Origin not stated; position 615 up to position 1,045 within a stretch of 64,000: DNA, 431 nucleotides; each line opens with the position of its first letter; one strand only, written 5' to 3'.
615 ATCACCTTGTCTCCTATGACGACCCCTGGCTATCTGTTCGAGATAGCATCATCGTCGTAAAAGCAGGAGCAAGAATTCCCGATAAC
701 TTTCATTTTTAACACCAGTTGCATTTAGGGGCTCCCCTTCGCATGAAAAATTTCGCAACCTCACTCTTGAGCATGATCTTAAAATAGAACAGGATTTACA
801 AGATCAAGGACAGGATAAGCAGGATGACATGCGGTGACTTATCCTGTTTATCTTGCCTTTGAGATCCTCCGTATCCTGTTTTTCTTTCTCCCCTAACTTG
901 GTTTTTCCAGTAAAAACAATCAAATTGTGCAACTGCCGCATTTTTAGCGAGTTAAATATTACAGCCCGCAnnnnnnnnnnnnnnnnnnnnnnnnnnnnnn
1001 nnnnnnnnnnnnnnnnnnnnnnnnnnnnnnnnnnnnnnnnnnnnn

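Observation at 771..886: ~115-bp imperfect-palindrome repeat present twice, each ~95-100 bp upstream of an effector-like locus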

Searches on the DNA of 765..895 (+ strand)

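Call 50: build_rna_model(alignment_id=A4)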
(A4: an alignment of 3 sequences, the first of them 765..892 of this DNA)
Model R1 built from alignment A4 (3 sequences, 136 columns); structure: RNAalifold consensus.
model positions 131; base pairs 28; branch points 0; effective number of sequences 1.29; information 0.59 bits per position. Calibrated on 0.2 Mb of random sequence (short: E-values are rough).
structure used (alignment columns):
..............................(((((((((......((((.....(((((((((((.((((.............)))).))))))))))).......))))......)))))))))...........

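Call 51: search_with_rna_model(model_id=R1, source=window, filters=off, max_evalue=10)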
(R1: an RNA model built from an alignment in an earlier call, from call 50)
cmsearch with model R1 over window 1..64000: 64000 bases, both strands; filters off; matches with E-value up to 10: 15.
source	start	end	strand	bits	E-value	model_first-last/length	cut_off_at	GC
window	40074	40204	+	160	5e-29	1-131/131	no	0.39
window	759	891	+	144.5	5.6e-26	1-131/131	no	0.41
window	40096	40194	-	47.4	5.6e-07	29-127/131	no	0.4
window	777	887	-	38.7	2.9e-05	23-131/131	no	0.39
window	15935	15998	-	17.5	0.41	1-131/131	no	0.28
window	12958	13098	-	15.1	1.2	1-131/131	no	0.48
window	12335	12400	-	14.3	1.7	1-131/131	no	0.45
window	57771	57853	+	14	2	1-131/131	no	0.34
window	62322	62462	+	13.2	2.8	1-131/131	no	0.37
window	14601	14666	+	12.1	4.7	1-131/131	no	0.32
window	1359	1416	-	11.7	5.6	1-131/131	no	0.29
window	38531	38622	+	11.6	5.9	1-131/131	no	0.45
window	17870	17954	-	11.1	7.3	1-131/131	no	0.46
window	48789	48904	-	10.6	9.2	1-131/131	no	0.39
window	55049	55104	+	10.5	9.6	1-131/131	no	0.43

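Call 52: search_with_rna_model(model_id=R1, sources=[L007, L008, L009, L037, L016, L013, L014, L028, L033, L027], max_evalue=10)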
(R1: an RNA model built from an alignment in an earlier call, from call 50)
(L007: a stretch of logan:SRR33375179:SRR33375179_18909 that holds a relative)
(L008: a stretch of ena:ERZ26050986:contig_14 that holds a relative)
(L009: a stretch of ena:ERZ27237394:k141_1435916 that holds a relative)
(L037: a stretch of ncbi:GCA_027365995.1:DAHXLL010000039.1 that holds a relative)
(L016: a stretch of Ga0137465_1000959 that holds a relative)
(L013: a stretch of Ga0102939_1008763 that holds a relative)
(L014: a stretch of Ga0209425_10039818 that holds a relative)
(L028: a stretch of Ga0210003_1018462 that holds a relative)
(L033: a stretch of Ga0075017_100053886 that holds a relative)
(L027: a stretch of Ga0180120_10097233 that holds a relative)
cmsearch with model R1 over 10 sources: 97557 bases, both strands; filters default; matches with E-value up to 10: 9.
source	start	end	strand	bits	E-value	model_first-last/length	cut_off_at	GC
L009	9771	9903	+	144.5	8.4e-26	1-131/131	no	0.41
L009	7925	8026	+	98.7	7.6e-17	1-131/131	no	0.31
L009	9789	9899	-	38.7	4.4e-05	23-131/131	no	0.39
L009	7950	8015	-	26.6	0.01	42-112/131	no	0.33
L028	3456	3529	+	18.4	0.41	1-131/131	no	0.32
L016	22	174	+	18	0.51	1-131/131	no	0.44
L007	11407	11447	+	16.7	0.88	1-131/131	no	0.34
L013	995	1061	-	15.8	1.4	1-131/131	no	0.34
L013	2123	2206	-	15.3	1.7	1-131/131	no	0.43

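Call 59: search_with_rna_model(model_id=R1, sources=[L042, L043, L044], max_evalue=10, filters=off)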
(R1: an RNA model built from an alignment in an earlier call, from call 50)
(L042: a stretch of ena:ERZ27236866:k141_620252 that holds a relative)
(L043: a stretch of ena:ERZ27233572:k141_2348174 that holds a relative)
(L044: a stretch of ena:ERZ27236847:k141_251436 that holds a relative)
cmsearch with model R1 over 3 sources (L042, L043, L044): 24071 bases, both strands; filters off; matches with E-value up to 10: 13.
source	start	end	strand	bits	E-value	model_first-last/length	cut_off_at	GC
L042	8579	8721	-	27.6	0.0016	1-131/131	no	0.48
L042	8589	8692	+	25.1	0.005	29-121/131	no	0.5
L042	16705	16797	+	20.2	0.046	29-121/131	no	0.43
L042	11341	11414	+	17.6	0.15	1-131/131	no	0.38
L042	16705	16797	-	12.8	1.3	29-121/131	no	0.43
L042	4209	4304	+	12.4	1.5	1-131/131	no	0.38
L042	11768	11855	+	10.7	3.2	1-131/131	no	0.32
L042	11999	12046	-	10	4.5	1-131/131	no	0.33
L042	12272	12322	-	9.3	6.3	1-131/131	no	0.27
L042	19274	19353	+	9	7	1-131/131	no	0.32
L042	17014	17139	+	9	7.3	1-131/131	no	0.37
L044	63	112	+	8.9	7.6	1-131/131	no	0.22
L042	11125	11214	-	8.7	8.1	1-131/131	no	0.32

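Call 73: search_with_rna_model(model_id=R1, sources=[L045, L046, L047, L048, L049, L050, L051], max_evalue=1)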
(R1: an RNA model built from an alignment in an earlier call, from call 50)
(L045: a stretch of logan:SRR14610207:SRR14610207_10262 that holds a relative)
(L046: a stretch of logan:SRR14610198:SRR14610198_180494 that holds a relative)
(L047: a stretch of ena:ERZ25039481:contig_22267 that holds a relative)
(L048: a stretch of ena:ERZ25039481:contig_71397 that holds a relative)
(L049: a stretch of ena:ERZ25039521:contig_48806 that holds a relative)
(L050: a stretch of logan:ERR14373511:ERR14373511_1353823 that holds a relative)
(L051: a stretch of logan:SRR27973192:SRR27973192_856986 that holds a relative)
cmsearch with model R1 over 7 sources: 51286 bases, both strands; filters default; matches with E-value up to 1: 0.
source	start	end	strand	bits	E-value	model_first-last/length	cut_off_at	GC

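Call 82: search_dna_similar(query=window:765-895:+, collection=ecoli_genomes, mode=distant, max_evalue=0.1, max_rows=5)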
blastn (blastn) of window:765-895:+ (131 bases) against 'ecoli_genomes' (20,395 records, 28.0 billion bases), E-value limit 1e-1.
No match.
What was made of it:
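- On ERIC/IRU: blastn (word size 11) of copy A against all complete E. coli genomes gives no match (call 82).
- Closest known: ERIC / IRU. Different: No sequence similarity: blastn against 5,426 E. coli genomes gives no match (call 82).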

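Call 93: search_with_rna_model(model_id=R1, sources=[L172, L173], max_evalue=10, filters=off)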
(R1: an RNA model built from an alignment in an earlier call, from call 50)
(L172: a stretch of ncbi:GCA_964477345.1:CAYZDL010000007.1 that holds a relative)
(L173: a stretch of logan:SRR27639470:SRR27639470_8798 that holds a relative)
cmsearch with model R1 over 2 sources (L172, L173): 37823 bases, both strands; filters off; matches with E-value up to 10: 9.
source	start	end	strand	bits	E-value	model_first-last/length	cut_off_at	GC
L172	8152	8210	+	10.6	5.5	1-131/131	no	0.32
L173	4727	4785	+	10.6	5.5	1-131/131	no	0.32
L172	18368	18433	+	9.9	7.6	1-131/131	no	0.33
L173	14930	14995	+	9.9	7.6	1-131/131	no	0.33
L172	9305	9351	-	9.7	8.4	1-131/131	no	0.4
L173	5867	5913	-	9.7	8.4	1-131/131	no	0.4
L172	18080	18172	-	9.4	9.5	1-131/131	no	0.34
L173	14642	14734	-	9.4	9.5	1-131/131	no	0.34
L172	2485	2527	-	9.3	9.6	1-131/131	no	0.3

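Call 95: search_with_rna_model(model_id=R1, sources=[L174, L175], max_evalue=10, filters=off)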
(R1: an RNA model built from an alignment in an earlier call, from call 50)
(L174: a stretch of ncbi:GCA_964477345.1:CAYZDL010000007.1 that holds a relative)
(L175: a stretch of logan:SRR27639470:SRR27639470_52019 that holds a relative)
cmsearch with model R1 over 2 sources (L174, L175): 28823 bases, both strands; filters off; matches with E-value up to 10: 9.
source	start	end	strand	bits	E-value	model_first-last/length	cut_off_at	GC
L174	7597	7662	-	14.2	0.83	1-131/131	no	0.38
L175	857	922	-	14.2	0.83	1-131/131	no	0.38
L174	12816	12897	-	10.4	4.5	1-131/131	no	0.27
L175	6076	6157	-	10.4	4.5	1-131/131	no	0.27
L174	15454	15517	+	9.3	7.5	1-131/131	no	0.39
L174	8525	8573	+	9.2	7.9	1-131/131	no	0.33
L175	1785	1833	+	9.2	7.9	1-131/131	no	0.33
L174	13618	13671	+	9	8.4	1-131/131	no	0.24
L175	6878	6931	+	9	8.4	1-131/131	no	0.24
